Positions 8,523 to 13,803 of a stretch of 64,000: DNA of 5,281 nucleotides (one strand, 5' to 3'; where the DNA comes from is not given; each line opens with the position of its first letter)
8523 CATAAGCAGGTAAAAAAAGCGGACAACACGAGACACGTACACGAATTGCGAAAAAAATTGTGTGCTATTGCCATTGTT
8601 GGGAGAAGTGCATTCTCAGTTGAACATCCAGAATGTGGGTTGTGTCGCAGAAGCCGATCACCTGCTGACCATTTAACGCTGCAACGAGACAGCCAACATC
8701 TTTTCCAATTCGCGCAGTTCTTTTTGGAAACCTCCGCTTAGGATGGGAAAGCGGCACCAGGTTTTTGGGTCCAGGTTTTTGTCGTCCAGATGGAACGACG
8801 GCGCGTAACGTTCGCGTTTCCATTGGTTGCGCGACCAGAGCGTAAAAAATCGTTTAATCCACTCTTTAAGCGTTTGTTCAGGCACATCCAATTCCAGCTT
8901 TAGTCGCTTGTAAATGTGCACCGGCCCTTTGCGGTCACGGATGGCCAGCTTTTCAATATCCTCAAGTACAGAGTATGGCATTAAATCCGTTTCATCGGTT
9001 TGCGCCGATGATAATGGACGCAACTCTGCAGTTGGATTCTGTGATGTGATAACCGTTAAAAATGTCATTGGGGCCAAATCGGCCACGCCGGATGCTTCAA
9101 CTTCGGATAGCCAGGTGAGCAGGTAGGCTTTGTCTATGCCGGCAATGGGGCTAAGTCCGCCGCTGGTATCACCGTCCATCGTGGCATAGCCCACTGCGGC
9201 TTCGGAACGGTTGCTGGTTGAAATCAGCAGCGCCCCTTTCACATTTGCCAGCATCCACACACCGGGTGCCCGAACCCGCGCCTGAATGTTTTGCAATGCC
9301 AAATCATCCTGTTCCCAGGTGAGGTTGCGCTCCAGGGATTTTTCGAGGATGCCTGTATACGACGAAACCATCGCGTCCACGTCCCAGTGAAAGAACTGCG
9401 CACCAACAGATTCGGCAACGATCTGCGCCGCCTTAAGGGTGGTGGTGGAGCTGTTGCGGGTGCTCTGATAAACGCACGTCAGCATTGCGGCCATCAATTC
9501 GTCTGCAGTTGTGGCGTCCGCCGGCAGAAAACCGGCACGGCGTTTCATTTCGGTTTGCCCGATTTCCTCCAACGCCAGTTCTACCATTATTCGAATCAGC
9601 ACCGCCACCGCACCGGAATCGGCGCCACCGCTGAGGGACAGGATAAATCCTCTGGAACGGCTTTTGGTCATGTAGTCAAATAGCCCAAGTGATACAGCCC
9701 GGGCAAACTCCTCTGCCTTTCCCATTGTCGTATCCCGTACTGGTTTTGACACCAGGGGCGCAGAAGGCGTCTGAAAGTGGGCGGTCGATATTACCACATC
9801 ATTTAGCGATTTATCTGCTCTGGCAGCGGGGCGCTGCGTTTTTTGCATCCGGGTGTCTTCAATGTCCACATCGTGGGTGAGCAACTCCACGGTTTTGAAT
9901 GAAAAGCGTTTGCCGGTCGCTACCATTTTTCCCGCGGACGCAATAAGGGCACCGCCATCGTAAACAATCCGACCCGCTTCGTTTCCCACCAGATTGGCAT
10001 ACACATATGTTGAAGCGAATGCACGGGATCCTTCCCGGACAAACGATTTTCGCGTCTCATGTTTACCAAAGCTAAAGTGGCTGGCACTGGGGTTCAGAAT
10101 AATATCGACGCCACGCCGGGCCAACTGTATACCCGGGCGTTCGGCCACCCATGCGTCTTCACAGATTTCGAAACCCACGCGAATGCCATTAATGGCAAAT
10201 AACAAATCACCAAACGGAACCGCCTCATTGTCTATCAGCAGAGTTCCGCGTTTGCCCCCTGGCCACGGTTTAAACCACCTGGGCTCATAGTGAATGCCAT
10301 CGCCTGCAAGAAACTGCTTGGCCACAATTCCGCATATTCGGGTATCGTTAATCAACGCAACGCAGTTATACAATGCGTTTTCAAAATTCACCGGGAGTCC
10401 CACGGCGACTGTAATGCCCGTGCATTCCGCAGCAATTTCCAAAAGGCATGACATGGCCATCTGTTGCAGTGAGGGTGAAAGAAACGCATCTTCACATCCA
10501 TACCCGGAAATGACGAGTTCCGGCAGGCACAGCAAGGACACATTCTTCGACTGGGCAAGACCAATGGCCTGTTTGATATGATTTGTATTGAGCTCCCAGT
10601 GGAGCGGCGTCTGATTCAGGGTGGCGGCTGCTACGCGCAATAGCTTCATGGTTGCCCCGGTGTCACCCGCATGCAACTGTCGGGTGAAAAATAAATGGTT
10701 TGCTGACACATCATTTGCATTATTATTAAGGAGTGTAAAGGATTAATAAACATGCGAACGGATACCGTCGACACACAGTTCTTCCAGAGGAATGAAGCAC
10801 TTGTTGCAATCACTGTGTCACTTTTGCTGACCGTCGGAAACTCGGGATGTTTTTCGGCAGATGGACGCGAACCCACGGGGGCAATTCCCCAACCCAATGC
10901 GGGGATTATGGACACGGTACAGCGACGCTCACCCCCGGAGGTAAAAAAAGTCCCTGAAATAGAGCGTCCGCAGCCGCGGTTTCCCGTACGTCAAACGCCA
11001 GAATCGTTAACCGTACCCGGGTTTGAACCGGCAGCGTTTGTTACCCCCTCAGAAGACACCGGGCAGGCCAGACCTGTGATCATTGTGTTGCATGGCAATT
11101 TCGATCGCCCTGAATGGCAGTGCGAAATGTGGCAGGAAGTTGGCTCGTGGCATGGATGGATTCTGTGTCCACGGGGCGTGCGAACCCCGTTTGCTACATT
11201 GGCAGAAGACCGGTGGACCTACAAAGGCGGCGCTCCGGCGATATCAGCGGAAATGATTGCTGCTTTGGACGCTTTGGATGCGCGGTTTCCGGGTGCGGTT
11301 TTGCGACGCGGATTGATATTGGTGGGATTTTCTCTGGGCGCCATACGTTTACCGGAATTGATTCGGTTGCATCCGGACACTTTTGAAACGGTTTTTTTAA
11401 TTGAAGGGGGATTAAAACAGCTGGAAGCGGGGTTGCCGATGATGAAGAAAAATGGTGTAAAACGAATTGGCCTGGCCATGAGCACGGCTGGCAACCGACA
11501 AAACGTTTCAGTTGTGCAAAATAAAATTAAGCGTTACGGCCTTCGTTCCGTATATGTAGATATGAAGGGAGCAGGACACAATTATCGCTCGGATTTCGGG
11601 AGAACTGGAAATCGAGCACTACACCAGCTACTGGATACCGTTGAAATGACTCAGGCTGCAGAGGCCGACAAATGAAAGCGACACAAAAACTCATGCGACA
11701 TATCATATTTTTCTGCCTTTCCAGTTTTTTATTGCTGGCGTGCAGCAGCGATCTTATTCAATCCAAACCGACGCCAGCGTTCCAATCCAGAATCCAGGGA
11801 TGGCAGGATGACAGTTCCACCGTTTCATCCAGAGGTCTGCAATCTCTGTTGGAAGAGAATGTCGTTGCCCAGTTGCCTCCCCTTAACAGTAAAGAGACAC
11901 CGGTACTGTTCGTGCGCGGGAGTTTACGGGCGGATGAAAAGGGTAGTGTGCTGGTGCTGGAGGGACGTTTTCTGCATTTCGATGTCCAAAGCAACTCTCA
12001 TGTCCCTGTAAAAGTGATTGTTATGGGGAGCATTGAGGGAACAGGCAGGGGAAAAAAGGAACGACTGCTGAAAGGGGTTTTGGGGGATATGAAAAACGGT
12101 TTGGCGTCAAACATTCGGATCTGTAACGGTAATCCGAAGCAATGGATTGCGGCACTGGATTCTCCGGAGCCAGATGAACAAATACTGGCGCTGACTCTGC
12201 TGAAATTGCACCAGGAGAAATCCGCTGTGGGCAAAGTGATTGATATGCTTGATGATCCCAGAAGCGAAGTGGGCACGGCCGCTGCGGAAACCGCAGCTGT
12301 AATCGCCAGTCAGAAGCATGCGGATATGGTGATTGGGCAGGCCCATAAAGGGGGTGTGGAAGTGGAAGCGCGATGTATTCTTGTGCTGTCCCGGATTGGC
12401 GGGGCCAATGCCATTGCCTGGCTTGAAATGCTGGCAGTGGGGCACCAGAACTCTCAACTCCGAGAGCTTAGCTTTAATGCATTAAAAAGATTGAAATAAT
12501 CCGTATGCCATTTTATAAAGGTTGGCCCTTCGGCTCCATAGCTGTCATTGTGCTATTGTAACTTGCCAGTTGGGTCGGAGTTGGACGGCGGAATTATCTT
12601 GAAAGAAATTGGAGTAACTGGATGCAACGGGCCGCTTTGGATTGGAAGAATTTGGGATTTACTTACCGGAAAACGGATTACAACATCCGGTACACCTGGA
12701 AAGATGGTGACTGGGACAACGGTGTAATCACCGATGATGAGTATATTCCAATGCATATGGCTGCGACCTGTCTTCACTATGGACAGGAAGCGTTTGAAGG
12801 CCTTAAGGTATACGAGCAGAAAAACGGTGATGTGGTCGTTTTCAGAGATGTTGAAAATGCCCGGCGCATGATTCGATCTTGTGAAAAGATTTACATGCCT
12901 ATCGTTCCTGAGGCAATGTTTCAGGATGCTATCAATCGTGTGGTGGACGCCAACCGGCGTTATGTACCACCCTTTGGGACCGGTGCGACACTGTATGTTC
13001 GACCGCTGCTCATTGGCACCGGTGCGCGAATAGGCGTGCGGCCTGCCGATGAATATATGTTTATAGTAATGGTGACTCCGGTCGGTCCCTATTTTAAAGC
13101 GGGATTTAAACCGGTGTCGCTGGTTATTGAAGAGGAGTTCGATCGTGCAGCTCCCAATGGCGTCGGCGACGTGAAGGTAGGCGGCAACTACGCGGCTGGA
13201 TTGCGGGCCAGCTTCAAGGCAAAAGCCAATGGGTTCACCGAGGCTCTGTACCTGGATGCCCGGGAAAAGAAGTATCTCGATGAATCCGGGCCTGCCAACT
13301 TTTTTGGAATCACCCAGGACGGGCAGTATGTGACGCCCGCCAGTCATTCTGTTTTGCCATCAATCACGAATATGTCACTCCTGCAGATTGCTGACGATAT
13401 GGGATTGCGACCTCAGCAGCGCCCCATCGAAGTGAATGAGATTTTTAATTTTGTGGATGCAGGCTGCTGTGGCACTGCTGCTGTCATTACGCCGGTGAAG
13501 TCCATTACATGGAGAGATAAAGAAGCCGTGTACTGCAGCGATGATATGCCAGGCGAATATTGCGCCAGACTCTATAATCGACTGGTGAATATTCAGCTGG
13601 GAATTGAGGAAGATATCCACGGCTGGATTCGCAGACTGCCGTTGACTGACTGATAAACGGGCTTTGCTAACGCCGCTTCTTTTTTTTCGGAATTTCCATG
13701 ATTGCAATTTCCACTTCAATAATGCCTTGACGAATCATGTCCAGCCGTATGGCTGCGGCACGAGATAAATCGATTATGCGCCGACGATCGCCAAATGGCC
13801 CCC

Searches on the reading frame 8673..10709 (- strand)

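Call 28: search_protein_families(library=pfam, proteins=[window:8673-10709:-])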
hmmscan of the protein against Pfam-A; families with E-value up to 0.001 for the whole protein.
window:8673-10709:- (678 aa): 2 families
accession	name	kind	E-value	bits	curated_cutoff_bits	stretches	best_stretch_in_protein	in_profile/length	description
PF02540.23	NAD_synthase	-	9.9e-29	100.6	21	1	340-613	6-228/242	NAD synthase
PF00795.27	CN_hydrolase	-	2e-23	83.5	23.2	1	25-287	1-252/256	Carbon-nitrogen hydrolase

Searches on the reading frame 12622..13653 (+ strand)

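Call 29: search_protein_families(library=pfam, proteins=[window:12622-13653:+])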
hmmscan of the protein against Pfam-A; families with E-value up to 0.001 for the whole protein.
window:12622-13653:+ (343 aa): 1 family
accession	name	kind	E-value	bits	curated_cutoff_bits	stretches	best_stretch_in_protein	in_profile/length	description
PF01063.24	Aminotran_4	-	5.8e-29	102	28.5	1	57-295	2-223/223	Amino-transferase class IV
